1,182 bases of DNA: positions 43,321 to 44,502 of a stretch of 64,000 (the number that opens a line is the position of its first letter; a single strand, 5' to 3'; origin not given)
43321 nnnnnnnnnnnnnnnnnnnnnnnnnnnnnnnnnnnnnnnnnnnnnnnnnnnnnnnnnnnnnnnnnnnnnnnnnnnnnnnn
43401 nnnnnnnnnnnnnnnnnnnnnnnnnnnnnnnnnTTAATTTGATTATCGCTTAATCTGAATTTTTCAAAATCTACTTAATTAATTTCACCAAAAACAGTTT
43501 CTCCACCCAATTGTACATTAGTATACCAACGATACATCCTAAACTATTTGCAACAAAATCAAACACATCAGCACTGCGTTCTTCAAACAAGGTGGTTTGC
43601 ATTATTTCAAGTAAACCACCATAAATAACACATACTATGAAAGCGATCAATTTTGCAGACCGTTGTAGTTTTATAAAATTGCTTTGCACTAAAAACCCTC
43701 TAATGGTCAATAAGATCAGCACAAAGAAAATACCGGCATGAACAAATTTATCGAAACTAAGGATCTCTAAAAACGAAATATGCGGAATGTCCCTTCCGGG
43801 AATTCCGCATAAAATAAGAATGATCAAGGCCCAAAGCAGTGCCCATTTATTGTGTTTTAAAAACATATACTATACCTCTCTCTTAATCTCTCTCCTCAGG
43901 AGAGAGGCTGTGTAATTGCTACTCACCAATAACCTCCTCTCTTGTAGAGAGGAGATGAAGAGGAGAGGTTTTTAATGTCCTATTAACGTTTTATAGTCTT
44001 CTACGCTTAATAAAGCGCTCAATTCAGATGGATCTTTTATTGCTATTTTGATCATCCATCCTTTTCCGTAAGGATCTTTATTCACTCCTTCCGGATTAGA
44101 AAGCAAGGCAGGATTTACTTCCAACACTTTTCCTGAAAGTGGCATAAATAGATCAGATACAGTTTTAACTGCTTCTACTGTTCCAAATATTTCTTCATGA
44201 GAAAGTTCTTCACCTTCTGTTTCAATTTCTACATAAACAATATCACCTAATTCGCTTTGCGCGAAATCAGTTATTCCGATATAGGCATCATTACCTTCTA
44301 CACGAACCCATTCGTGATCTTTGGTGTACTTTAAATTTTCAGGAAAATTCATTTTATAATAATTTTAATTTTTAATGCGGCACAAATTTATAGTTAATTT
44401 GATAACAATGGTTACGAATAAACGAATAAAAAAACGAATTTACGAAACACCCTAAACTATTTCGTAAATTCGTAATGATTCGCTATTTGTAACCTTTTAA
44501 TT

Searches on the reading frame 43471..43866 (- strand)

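Call 77: search_protein_families(library=pfam, proteins=[window:43471-43866:-], max_evalue=0.00001)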
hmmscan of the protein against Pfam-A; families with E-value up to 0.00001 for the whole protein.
window:43471-43866:- (131 aa): 1 family
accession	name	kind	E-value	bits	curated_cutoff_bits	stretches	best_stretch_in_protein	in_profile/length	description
PF04892.17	VanZ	-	1.5e-08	35.8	30.1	1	38-120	56-124/126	VanZ like family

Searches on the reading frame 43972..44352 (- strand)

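Call 77: search_protein_families(library=pfam, proteins=[window:43972-44352:-], max_evalue=0.00001)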
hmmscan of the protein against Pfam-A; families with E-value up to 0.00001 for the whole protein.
window:43972-44352:- (126 aa): 1 family
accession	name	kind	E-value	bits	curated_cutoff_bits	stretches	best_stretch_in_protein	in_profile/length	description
PF01597.25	GCV_H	-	1.3e-41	141.8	22.2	1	7-123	1-118/122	Glycine cleavage H-protein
